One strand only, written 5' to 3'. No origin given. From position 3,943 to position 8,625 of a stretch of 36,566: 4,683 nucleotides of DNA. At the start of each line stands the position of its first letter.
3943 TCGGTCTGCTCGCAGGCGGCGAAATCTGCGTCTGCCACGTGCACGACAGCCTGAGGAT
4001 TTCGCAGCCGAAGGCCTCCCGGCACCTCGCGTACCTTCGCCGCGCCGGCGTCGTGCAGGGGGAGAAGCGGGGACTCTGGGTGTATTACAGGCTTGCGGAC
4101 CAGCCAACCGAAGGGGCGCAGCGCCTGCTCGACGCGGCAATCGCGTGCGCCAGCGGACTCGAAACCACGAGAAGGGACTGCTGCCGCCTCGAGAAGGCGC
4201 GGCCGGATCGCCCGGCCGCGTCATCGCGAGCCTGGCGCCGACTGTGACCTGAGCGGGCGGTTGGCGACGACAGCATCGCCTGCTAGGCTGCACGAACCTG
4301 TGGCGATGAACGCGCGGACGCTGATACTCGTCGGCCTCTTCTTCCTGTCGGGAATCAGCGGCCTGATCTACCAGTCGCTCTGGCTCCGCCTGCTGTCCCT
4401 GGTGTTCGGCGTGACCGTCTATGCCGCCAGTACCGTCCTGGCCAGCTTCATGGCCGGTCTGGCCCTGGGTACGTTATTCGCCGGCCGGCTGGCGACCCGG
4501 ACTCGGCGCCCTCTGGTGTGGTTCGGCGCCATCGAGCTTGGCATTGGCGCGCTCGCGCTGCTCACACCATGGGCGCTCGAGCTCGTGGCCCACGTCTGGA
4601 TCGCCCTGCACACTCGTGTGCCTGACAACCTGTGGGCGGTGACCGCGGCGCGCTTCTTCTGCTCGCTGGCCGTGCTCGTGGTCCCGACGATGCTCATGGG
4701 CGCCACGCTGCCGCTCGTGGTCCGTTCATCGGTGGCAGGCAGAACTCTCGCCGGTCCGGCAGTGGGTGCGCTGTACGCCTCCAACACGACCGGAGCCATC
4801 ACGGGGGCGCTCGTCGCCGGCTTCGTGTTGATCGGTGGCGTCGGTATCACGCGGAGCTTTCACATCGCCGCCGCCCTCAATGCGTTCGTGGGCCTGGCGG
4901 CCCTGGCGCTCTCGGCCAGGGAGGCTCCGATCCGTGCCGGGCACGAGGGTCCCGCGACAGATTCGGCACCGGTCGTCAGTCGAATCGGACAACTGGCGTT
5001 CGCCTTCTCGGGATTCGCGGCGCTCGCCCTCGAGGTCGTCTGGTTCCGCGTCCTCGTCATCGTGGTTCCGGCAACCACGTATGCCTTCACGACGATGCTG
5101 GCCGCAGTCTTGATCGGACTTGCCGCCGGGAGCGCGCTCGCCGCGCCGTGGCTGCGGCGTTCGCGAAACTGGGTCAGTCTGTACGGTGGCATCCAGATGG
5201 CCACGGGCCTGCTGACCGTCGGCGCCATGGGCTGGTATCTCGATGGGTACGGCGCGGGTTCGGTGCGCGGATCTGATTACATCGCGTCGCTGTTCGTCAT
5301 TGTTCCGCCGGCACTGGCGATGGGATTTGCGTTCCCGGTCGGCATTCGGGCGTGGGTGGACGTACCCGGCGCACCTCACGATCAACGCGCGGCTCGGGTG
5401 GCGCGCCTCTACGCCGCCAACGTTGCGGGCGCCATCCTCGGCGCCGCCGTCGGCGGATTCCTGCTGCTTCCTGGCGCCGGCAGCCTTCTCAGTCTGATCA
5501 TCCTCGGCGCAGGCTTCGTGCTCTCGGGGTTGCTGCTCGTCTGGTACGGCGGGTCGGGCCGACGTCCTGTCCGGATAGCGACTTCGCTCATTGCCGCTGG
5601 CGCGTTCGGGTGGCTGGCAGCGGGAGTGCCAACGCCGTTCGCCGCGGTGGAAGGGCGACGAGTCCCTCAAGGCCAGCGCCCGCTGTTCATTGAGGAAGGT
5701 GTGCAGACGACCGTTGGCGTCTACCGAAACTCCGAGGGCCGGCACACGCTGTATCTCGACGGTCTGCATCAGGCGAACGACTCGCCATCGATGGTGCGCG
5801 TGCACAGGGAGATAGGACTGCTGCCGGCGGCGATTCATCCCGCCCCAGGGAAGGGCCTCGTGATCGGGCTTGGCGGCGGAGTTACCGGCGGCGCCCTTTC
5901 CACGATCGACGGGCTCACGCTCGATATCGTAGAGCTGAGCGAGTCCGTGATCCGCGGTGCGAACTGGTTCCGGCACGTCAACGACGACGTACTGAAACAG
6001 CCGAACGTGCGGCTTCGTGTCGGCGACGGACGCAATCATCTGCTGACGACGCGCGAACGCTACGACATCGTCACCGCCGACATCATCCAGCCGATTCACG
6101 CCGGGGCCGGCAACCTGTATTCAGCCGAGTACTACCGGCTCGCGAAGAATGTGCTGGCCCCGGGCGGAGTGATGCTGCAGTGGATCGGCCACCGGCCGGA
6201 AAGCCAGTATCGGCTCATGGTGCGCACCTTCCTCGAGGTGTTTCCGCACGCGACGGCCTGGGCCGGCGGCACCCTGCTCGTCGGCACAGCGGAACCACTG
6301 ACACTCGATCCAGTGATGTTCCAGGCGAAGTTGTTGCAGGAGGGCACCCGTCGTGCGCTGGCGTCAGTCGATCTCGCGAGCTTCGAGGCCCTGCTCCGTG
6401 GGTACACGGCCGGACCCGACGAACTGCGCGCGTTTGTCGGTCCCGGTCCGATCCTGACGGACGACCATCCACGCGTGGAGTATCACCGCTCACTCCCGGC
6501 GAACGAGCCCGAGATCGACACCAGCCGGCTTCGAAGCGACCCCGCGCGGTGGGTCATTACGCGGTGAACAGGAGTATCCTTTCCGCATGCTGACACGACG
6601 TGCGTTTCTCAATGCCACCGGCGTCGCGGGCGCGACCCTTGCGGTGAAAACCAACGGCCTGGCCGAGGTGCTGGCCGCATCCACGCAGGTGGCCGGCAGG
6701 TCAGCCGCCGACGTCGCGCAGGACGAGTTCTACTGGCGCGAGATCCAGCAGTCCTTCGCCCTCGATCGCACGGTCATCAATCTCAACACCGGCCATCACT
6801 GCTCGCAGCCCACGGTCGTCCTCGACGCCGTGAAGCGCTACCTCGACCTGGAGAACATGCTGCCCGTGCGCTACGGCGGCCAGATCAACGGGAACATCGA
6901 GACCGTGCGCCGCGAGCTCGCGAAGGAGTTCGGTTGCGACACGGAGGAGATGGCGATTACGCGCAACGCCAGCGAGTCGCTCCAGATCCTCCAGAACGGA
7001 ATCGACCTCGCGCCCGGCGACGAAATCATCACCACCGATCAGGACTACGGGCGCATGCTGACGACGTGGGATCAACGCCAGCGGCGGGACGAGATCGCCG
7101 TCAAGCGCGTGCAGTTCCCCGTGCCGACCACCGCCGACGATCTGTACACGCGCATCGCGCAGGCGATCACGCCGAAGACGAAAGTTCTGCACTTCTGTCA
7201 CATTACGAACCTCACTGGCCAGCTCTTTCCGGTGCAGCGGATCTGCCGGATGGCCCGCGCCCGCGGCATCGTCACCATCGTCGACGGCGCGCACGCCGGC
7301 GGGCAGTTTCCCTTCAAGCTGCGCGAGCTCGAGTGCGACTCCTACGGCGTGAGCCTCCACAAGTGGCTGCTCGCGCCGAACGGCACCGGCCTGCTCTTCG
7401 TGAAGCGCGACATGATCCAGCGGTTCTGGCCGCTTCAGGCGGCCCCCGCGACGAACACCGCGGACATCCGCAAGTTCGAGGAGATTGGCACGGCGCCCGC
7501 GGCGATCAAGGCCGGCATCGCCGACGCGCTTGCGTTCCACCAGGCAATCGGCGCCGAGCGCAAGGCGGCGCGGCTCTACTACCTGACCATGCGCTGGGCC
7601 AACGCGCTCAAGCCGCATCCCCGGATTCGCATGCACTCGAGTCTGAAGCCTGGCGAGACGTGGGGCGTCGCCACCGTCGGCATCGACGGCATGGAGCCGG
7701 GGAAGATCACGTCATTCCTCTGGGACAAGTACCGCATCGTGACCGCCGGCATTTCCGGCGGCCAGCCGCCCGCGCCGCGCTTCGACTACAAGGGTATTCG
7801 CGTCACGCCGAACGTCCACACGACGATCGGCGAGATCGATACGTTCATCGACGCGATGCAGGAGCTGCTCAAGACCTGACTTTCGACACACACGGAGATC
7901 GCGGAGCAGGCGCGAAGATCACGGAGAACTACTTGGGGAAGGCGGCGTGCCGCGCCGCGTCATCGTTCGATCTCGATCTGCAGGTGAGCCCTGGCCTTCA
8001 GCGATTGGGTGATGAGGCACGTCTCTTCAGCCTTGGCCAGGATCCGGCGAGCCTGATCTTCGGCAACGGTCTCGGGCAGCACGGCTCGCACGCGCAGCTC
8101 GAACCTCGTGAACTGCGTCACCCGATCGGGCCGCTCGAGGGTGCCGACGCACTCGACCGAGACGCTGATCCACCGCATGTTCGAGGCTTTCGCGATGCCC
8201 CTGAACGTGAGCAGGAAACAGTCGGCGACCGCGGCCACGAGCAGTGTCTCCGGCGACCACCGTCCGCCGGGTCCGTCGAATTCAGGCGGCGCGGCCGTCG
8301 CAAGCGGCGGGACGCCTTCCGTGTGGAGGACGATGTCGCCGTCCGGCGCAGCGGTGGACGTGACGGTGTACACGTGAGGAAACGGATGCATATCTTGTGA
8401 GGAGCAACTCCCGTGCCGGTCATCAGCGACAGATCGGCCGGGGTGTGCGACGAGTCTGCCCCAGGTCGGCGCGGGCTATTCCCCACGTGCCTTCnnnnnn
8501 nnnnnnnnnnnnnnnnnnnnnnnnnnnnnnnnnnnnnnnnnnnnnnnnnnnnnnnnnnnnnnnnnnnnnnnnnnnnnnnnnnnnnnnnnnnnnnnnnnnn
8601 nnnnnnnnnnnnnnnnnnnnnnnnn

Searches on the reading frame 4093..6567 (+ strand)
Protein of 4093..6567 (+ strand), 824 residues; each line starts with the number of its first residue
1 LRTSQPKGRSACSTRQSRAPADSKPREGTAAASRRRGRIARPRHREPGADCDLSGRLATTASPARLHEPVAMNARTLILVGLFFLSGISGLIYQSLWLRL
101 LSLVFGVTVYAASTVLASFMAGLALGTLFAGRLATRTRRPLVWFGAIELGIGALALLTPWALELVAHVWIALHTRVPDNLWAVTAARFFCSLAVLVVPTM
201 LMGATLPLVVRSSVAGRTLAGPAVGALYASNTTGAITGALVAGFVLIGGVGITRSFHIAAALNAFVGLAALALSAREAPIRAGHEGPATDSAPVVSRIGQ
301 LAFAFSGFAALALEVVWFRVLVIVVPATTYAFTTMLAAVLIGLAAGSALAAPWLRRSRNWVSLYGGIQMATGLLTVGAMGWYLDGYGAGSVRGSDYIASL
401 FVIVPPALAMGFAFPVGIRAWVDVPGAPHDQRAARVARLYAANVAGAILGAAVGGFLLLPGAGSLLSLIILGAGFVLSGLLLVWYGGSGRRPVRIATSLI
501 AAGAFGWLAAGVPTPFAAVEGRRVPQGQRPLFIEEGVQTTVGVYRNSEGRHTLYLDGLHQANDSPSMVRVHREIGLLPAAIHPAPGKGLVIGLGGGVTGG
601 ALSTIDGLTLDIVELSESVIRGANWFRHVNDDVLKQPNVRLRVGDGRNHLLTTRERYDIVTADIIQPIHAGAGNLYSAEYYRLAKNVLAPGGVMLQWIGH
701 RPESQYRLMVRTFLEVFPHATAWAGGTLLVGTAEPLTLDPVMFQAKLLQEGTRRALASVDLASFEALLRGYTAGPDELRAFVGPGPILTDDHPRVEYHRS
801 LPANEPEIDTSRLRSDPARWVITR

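Call 7: search_protein_families(library=pfam, proteins=[window:4093-6567:+])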
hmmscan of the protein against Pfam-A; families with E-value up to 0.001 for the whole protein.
window:4093-6567:+ (824 aa): 2 families
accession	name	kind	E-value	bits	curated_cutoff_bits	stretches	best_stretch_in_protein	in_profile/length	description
PF01564.23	Spermine_synth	-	9.9e-13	48.5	22.9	1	569-696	3-130/186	Spermine/spermidine synthase domain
PF07690.21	MFS_1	-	0.00042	19.8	33.4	0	80-377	3-281/347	Major Facilitator Superfamily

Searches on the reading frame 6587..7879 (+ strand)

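Call 7: search_protein_families(library=pfam, proteins=[window:6587-7879:+])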
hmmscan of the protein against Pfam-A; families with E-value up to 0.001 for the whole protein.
window:6587-7879:+ (430 aa): 4 families
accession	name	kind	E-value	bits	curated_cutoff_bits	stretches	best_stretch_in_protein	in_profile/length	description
PF00266.25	Aminotran_5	-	6e-43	147.7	21.5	1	75-419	12-370/371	Aminotransferase class-V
PF01053.26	Cys_Met_Meta_PP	-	1.5e-08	34.1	27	1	142-260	89-199/381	Cys/Met metabolism PLP-dependent enzyme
PF00155.27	Aminotran_1_2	-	9.7e-07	28.7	19.7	1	62-241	2-193/361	Aminotransferase class I and II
PF01041.23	DegT_DnrJ_EryC1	-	5.8e-06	26.2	19.8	1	120-239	40-151/360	DegT/DnrJ/EryC1/StrS aminotransferase family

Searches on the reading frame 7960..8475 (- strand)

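Call 7: search_protein_families(library=pfam, proteins=[window:7960-8475:-])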
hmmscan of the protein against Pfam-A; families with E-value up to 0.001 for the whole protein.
window:7960-8475:- (171 aa): 1 family
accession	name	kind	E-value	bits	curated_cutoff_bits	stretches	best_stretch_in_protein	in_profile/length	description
PF02566.24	OsmC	-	1.3e-16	61.3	27.5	1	68-167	1-99/100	OsmC-like protein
